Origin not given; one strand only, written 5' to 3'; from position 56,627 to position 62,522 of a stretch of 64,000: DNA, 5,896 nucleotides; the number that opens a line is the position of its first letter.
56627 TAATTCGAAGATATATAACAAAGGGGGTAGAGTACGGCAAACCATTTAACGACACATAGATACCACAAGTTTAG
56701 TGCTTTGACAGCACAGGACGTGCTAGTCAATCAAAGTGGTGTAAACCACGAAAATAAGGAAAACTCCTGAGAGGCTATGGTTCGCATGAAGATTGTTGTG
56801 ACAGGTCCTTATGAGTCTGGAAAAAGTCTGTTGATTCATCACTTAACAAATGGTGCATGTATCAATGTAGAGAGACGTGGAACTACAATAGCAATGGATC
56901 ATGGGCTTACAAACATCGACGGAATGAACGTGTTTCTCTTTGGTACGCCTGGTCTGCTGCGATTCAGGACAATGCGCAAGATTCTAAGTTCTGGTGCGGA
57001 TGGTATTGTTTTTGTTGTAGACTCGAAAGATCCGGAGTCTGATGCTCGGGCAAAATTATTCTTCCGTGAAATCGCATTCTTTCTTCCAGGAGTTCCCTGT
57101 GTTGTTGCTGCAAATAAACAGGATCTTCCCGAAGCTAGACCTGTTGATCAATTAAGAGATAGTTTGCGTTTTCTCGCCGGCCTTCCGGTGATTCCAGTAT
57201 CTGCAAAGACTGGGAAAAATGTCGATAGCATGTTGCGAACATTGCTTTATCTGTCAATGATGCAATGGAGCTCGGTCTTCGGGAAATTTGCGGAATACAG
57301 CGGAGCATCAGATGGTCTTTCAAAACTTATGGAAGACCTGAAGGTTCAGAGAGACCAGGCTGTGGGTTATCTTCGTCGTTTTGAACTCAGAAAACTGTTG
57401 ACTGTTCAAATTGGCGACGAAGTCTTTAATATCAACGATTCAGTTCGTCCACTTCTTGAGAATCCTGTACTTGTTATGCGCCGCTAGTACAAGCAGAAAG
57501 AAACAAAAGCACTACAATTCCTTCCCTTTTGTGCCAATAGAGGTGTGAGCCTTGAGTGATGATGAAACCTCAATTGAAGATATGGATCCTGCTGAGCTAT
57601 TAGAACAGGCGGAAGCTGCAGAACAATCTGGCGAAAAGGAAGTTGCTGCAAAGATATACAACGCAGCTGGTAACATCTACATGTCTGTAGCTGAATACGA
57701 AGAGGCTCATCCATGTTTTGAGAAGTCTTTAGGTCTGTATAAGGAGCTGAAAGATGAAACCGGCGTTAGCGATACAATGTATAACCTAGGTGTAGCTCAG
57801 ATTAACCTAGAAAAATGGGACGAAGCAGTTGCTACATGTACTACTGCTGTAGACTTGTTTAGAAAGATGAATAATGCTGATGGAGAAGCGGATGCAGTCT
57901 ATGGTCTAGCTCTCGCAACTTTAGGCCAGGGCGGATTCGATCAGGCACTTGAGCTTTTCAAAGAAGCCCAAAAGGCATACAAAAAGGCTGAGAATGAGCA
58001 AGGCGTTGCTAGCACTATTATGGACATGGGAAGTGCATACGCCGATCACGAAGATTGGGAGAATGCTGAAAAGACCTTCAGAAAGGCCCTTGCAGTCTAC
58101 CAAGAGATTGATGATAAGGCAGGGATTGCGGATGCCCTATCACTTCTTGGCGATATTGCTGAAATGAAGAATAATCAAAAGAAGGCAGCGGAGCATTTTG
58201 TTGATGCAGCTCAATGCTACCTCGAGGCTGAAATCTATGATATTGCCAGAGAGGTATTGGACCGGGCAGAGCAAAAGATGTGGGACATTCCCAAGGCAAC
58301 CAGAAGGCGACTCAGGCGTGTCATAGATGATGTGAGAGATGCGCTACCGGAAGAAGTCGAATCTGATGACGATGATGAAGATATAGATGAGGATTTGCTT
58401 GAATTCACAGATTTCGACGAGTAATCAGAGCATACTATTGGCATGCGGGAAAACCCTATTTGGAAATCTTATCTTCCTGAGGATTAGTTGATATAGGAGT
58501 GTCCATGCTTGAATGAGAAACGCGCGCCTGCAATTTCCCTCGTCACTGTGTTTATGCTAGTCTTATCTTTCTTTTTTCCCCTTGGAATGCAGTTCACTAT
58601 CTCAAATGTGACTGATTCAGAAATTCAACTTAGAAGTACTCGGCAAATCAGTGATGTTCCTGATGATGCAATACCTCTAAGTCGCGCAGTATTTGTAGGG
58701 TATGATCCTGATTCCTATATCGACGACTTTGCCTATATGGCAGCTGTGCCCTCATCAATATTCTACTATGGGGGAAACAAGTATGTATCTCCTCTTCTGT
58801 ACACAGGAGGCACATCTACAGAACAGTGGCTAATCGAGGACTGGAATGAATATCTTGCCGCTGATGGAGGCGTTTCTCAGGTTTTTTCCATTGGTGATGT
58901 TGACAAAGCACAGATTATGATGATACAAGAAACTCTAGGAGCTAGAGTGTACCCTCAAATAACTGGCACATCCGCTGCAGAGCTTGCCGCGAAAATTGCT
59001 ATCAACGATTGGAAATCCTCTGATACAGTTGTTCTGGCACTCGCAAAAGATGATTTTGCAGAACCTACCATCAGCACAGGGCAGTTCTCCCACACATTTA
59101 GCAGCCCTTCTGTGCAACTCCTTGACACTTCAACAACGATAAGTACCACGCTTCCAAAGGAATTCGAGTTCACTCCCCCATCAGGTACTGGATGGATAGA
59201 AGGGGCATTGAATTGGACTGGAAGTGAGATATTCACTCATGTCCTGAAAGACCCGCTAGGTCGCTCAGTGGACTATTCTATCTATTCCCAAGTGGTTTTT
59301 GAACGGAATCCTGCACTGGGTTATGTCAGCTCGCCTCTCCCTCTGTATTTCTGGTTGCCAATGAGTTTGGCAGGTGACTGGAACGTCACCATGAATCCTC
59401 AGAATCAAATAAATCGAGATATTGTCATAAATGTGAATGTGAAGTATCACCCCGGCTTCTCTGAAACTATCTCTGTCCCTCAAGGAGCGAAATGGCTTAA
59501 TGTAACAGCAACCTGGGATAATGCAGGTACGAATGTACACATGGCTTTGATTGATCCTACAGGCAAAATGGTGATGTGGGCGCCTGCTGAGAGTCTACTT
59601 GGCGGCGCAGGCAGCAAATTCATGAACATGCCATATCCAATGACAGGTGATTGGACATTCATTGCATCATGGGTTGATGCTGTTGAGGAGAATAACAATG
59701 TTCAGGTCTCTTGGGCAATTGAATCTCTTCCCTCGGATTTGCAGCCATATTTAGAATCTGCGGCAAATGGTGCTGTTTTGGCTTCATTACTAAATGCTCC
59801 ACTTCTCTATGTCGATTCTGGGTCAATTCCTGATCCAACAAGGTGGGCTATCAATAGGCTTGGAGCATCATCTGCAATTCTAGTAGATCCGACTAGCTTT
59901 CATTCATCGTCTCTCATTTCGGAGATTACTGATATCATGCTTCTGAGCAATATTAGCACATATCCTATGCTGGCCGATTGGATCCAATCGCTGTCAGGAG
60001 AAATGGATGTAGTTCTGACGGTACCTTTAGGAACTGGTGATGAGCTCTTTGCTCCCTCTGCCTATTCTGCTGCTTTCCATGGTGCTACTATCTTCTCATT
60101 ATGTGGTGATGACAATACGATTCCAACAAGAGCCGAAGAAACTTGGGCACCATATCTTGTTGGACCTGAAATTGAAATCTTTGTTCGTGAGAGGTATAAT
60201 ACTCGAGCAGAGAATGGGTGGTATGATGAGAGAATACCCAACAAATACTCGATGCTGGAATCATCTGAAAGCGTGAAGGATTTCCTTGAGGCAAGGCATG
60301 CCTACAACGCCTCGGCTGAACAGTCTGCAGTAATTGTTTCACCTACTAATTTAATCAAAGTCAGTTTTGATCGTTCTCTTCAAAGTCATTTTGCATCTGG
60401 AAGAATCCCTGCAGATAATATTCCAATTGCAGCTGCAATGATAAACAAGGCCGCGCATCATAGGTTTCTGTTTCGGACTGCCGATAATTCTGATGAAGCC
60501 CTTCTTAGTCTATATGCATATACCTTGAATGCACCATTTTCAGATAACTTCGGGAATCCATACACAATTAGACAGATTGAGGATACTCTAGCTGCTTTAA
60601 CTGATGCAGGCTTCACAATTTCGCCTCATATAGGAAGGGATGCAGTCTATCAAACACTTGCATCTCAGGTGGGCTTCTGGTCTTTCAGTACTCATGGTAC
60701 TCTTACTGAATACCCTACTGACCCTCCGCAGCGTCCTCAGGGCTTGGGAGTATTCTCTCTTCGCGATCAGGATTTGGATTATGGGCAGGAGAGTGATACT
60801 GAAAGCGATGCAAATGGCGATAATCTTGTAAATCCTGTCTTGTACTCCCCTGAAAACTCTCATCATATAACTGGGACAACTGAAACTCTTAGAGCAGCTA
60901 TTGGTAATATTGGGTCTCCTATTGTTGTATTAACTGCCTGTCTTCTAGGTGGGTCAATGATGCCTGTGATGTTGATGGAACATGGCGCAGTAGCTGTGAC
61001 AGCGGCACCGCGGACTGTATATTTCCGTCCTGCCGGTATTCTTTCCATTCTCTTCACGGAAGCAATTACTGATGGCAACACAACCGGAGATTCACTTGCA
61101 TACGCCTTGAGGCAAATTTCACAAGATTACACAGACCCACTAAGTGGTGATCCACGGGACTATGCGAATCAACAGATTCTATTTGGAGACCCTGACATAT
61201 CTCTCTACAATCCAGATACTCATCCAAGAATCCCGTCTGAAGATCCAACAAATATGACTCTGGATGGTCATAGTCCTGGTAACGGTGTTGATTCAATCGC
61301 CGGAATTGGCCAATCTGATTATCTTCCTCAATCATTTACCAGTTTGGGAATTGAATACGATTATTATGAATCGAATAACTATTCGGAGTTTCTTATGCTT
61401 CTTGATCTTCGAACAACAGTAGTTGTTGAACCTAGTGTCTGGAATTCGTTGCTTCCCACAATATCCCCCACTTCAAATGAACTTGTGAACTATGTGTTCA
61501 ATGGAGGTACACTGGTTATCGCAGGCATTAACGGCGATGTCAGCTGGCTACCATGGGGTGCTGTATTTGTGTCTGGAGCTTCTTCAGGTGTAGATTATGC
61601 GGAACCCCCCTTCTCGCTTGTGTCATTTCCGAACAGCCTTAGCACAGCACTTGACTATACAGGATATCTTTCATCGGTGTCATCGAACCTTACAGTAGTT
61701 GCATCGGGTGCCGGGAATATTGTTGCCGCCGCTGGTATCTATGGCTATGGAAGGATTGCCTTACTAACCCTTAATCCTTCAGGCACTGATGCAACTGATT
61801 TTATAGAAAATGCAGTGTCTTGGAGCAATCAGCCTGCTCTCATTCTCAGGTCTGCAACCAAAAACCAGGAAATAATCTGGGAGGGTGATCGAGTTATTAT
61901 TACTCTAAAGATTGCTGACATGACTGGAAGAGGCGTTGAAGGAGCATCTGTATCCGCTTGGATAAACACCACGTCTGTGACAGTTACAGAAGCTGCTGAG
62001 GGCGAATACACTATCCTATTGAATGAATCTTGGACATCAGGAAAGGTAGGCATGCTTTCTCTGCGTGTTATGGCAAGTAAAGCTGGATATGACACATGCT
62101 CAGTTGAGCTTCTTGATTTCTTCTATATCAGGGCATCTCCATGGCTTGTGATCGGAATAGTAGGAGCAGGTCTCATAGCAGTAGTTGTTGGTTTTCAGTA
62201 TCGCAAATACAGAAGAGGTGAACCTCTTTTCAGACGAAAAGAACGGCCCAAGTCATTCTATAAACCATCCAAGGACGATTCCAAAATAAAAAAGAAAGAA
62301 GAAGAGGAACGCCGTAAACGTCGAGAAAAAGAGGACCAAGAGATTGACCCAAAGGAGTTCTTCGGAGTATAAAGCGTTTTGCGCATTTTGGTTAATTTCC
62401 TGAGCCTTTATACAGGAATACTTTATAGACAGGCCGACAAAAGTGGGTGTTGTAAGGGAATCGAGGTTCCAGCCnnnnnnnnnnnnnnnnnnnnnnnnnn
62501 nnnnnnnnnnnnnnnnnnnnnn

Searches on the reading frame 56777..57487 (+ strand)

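Call 29: search_protein_families(library=pfam, proteins=[window:56777-57487:+], max_evalue=0.001)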
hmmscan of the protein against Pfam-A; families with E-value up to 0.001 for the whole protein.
window:56777-57487:+ (236 aa): 8 families
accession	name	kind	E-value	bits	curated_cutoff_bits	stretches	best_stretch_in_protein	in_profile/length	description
PF00071.28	Ras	-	3.6e-11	43.3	21.6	1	5-157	1-157/162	Ras family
PF00009.33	GTP_EFTU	-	9.8e-10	38.8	26.5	1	32-157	51-183/188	Elongation factor Tu GTP binding domain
PF09439.16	SRPRB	-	1.5e-09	37.9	25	1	5-130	5-134/178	Signal recognition particle receptor beta subunit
PF01926.29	MMR_HSR1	-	1.7e-09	38.2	21.9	1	5-114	1-113/113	50S ribosome-binding GTPase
PF00025.27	Arf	-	1.7e-08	34.6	22.3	1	4-133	15-143/174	ADP-ribosylation factor family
PF03029.23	ATP_bind_1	-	4.3e-08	33.7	27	1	33-129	65-182/240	Conserved hypothetical ATP binding protein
PF02421.24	FeoB_N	-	7.3e-08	32.5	27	1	5-154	2-154/156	Ferrous iron transport protein B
PF08477.19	Roc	-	7.6e-07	29.8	27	1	5-116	1-119/119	Ras of Complex, Roc, domain of DAPkinase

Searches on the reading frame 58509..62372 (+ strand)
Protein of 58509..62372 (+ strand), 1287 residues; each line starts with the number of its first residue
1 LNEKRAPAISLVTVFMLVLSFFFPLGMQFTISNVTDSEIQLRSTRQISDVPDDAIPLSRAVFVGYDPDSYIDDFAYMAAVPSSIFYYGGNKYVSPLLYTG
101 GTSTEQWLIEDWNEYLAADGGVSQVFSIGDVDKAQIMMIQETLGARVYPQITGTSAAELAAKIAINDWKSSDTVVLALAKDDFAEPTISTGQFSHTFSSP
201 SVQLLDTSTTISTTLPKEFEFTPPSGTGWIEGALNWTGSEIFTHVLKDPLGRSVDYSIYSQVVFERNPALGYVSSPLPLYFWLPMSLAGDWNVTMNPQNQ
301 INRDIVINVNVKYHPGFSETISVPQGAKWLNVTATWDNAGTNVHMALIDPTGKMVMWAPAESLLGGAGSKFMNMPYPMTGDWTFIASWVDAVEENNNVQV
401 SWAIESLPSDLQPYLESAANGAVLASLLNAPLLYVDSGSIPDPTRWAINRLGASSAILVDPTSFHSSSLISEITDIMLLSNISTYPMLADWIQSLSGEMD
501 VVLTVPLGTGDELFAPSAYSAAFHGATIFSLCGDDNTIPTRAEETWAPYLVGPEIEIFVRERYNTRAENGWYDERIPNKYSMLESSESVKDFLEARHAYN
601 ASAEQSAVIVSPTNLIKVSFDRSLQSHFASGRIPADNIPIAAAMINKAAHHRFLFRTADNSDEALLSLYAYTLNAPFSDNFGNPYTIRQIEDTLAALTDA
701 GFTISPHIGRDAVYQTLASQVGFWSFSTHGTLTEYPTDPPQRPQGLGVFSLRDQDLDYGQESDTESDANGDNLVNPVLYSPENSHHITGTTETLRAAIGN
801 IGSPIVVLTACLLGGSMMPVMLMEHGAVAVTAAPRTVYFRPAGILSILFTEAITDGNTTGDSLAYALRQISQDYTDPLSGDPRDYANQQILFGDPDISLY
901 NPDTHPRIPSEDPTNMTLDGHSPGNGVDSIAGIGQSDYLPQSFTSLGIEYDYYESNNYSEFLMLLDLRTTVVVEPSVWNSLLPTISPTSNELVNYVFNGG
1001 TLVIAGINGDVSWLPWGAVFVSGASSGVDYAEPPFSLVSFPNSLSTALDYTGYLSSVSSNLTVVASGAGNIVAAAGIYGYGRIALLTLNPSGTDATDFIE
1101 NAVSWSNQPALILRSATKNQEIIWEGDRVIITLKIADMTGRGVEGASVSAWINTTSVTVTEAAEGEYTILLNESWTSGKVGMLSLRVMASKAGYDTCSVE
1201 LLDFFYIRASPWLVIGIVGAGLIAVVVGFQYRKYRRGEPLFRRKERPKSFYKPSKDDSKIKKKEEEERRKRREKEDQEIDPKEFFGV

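Call 29: search_protein_families(library=pfam, proteins=[window:58509-62372:+], max_evalue=0.001)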
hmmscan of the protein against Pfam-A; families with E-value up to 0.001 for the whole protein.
window:58509-62372:+ (1287 aa): 1 family
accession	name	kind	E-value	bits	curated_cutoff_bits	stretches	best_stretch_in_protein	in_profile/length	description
PF01364.23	Peptidase_C25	-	4.1e-05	23.4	23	1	623-898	120-373/374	Peptidase family C25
